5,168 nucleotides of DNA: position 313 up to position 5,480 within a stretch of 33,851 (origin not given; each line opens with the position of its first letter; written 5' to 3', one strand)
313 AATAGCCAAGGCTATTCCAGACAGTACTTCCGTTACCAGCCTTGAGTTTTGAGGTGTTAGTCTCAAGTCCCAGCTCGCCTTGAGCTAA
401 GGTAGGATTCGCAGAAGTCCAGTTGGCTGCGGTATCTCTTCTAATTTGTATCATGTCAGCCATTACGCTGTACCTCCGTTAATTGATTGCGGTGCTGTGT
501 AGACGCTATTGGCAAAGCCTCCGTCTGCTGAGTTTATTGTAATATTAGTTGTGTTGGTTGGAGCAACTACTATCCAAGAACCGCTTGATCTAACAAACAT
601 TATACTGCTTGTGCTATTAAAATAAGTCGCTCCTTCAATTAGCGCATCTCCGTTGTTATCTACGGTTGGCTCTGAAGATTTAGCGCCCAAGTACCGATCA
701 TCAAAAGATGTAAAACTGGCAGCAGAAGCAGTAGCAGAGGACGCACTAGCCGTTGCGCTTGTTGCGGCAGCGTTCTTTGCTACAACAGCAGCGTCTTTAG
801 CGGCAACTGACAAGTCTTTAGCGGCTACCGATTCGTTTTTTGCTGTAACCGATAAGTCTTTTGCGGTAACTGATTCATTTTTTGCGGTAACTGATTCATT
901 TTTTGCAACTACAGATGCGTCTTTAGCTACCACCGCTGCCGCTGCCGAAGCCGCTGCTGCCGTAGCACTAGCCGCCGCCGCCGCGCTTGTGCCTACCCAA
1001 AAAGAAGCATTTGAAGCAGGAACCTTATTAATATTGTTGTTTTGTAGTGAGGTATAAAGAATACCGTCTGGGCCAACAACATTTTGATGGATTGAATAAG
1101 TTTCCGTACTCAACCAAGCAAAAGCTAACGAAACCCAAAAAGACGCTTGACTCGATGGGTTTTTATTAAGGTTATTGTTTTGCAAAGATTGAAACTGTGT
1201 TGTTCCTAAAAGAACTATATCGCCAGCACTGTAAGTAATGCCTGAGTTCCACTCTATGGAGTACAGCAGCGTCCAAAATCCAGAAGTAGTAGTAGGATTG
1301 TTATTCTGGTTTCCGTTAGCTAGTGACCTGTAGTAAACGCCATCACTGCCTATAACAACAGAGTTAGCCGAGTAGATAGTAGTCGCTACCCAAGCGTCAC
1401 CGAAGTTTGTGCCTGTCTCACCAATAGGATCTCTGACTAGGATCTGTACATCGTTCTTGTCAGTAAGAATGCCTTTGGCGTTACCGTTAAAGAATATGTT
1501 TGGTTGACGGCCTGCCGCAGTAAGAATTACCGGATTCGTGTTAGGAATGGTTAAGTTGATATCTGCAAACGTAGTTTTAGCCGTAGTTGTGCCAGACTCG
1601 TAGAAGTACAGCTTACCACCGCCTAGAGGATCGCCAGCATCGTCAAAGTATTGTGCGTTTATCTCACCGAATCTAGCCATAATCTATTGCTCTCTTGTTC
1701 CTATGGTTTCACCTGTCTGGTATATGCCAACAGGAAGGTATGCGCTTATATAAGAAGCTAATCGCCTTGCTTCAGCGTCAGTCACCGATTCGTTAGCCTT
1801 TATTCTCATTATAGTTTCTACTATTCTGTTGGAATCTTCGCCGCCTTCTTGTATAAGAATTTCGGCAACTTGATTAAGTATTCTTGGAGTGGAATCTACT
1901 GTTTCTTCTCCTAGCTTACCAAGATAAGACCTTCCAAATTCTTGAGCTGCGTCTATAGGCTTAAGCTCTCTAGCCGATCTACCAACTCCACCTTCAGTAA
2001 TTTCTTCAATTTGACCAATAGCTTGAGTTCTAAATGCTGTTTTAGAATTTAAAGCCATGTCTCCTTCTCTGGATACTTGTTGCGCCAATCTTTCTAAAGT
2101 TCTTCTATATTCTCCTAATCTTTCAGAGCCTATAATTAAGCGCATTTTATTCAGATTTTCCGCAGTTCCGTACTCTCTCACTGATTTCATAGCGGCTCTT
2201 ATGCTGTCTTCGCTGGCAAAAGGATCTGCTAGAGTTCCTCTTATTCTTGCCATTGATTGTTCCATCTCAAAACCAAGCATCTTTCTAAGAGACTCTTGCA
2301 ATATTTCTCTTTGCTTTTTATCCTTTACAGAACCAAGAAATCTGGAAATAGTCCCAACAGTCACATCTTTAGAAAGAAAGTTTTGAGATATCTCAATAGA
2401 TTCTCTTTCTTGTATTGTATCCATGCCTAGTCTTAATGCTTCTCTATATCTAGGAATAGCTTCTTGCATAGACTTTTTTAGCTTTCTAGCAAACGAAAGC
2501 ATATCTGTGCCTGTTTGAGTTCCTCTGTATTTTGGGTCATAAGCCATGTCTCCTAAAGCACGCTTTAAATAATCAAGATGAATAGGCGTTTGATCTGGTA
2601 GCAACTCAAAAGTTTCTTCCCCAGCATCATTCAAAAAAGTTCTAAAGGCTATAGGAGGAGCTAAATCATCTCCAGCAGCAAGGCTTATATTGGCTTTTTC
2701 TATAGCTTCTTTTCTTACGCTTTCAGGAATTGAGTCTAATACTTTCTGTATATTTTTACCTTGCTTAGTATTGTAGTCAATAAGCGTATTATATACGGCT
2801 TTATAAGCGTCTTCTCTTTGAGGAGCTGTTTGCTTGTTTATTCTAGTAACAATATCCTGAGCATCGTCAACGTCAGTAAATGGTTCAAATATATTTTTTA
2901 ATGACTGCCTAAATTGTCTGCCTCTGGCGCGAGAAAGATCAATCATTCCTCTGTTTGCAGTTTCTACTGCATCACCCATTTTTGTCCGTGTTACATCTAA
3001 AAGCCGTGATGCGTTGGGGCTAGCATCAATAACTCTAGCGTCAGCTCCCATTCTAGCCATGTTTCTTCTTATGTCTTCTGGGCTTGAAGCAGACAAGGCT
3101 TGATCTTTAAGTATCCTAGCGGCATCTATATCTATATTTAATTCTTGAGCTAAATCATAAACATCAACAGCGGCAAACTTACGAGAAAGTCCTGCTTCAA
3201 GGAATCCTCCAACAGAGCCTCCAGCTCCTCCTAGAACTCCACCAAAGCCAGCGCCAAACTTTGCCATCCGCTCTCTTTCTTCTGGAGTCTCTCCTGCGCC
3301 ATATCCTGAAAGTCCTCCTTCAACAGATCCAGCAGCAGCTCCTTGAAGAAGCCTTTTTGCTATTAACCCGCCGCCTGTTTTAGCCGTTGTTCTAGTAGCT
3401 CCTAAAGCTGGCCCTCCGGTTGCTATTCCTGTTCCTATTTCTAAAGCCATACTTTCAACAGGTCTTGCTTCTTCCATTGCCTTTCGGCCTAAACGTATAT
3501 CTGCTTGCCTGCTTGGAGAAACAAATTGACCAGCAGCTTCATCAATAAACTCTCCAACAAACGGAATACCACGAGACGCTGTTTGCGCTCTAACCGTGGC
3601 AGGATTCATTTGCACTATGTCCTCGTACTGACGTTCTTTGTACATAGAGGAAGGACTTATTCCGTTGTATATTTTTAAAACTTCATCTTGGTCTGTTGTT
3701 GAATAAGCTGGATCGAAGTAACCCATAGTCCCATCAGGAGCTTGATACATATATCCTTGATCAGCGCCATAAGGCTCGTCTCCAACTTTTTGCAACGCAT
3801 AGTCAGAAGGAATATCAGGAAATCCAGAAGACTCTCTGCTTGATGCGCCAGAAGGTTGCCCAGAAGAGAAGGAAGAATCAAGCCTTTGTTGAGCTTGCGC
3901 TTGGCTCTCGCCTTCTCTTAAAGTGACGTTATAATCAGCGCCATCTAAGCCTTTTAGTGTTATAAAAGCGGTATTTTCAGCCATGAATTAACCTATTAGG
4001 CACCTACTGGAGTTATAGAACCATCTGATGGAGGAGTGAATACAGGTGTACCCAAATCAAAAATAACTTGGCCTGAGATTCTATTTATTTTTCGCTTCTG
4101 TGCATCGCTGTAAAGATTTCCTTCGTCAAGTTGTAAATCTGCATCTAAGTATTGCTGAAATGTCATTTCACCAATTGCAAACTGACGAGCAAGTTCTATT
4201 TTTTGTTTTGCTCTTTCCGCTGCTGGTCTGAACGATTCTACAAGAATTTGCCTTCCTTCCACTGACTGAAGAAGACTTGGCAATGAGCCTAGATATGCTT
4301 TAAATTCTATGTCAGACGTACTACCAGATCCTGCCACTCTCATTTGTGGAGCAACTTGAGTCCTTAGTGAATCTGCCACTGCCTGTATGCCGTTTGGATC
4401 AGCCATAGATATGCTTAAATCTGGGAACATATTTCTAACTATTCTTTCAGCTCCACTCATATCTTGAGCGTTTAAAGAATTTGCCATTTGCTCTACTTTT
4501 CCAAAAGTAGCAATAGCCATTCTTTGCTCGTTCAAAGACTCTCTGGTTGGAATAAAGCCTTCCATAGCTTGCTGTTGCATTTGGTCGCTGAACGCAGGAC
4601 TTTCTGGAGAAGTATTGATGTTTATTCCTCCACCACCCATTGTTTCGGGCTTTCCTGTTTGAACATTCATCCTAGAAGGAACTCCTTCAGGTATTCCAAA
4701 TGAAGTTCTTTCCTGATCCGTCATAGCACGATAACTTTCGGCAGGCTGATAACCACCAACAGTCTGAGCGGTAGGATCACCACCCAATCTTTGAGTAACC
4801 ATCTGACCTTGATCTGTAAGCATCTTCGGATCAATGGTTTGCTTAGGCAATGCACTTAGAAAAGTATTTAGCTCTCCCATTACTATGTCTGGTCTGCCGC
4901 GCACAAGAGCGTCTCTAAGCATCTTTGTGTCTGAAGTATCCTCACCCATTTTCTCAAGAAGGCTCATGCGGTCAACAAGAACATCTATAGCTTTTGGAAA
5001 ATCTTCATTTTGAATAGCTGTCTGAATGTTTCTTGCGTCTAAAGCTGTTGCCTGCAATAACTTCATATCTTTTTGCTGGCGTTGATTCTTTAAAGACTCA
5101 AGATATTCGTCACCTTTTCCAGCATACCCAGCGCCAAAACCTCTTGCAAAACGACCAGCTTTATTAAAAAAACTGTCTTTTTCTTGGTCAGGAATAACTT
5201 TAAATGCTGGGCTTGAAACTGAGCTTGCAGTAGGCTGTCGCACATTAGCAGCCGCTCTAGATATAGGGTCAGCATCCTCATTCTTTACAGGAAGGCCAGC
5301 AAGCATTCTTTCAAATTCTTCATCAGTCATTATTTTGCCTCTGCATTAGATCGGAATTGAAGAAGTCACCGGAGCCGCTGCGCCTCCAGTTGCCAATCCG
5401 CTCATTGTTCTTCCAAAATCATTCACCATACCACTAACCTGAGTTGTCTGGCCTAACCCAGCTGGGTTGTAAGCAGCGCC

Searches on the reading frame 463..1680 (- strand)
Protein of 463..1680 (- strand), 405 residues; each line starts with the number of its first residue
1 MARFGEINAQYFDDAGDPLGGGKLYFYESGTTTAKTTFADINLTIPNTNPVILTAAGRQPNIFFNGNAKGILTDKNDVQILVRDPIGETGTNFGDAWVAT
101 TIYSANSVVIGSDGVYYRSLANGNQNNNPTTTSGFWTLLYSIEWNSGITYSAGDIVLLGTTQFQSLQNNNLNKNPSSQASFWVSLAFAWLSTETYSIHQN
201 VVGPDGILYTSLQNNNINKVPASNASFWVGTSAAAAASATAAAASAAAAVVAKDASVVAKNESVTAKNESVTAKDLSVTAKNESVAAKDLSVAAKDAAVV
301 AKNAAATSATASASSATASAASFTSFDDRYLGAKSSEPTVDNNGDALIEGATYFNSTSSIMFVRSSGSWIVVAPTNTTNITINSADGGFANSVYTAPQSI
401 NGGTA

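Call 18: search_protein_families(library=phrogs, proteins=[window:463-1680:-], max_evalue=0.01)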
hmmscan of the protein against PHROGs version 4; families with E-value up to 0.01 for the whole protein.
window:463-1680:- (405 aa): 6 families
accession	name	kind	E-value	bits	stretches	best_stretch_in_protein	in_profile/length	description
phrog_38058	-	tail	7.5e-20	71.7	1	224-380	366-523/708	tail fiber protein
phrog_29482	-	unknown function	6.4e-15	56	1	225-371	106-256/477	-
phrog_26190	-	unknown function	5.1e-11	43.4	1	9-86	11-89/260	-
phrog_35823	-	unknown function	5.8e-09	35.5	1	231-375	161-298/1152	-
phrog_22284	-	tail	7.7e-07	28.4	1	250-379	603-729/1236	tail fiber protein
phrog_19602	-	tail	6.8e-05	22.8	0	188-263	56-129/504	tail fiber protein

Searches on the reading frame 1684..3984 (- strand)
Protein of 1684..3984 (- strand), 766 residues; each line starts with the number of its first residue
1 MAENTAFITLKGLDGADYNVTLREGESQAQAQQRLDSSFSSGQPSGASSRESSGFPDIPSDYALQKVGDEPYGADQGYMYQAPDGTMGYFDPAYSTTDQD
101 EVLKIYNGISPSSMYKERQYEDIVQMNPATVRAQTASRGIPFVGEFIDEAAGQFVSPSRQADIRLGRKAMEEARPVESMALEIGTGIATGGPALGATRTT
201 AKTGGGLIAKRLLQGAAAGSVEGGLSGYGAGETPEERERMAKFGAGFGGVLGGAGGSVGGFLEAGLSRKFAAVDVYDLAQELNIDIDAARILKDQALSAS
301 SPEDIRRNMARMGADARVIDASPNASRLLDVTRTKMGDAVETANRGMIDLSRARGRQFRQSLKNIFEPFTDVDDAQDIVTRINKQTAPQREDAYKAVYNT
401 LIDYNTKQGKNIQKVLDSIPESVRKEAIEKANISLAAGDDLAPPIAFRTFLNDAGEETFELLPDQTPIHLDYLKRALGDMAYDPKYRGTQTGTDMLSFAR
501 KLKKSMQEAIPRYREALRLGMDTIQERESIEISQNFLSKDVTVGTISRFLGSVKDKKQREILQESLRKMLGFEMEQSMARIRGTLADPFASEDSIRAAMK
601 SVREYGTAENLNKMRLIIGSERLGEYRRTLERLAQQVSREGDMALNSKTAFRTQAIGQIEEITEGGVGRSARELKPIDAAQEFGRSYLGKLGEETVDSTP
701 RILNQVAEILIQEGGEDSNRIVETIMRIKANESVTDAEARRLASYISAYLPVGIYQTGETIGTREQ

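Call 18: search_protein_families(library=phrogs, proteins=[window:1684-3984:-], max_evalue=0.01)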
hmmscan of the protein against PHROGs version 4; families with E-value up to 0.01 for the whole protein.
window:1684-3984:- (766 aa): 1 family
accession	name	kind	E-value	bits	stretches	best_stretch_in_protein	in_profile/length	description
phrog_5880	-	unknown function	2.3e-18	67.2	1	167-737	108-636/661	-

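Call 23: search_protein_families(library=pfam, proteins=[window:1684-3984:-], max_evalue=0.1)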
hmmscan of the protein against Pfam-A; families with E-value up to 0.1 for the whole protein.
window:1684-3984:- (766 aa): 3 families
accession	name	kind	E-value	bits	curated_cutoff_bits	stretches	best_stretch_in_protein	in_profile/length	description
PF23191.1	WH_MCM3_C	-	0.015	15.9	27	0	350-389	3-46/77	MCM3-like, winged helix domain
PF20572.3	DUF6781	-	0.018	15.3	27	0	473-517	141-185/213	Family of unknown function (DUF6781)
PF20169.3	DUF6537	-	0.075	13.3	27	0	565-606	115-155/203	Family of unknown function (DUF6537)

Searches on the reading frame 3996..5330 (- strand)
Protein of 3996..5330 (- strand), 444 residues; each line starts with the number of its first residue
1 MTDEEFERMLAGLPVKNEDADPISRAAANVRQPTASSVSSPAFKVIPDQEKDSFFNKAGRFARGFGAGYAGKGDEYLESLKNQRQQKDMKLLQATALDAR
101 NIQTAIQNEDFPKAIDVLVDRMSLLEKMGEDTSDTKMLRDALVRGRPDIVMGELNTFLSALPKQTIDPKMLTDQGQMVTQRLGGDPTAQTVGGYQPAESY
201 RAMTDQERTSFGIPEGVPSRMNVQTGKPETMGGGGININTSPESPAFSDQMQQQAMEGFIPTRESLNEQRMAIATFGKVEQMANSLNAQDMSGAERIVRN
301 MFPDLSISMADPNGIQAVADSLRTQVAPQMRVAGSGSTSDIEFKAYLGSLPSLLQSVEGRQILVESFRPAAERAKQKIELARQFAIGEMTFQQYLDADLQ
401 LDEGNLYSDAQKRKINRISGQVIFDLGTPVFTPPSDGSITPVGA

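Call 18: search_protein_families(library=phrogs, proteins=[window:3996-5330:-], max_evalue=0.01)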
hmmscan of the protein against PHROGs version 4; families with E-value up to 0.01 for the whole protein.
window:3996-5330:- (444 aa): 0 families

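Call 23: search_protein_families(library=pfam, proteins=[window:3996-5330:-], max_evalue=0.1)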
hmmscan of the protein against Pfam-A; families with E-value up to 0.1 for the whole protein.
window:3996-5330:- (444 aa): 1 family
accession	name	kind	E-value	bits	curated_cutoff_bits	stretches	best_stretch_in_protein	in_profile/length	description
PF25051.1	WHD_MCM8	-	0.094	13.2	26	0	62-127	6-71/80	MCM8 winged helix domain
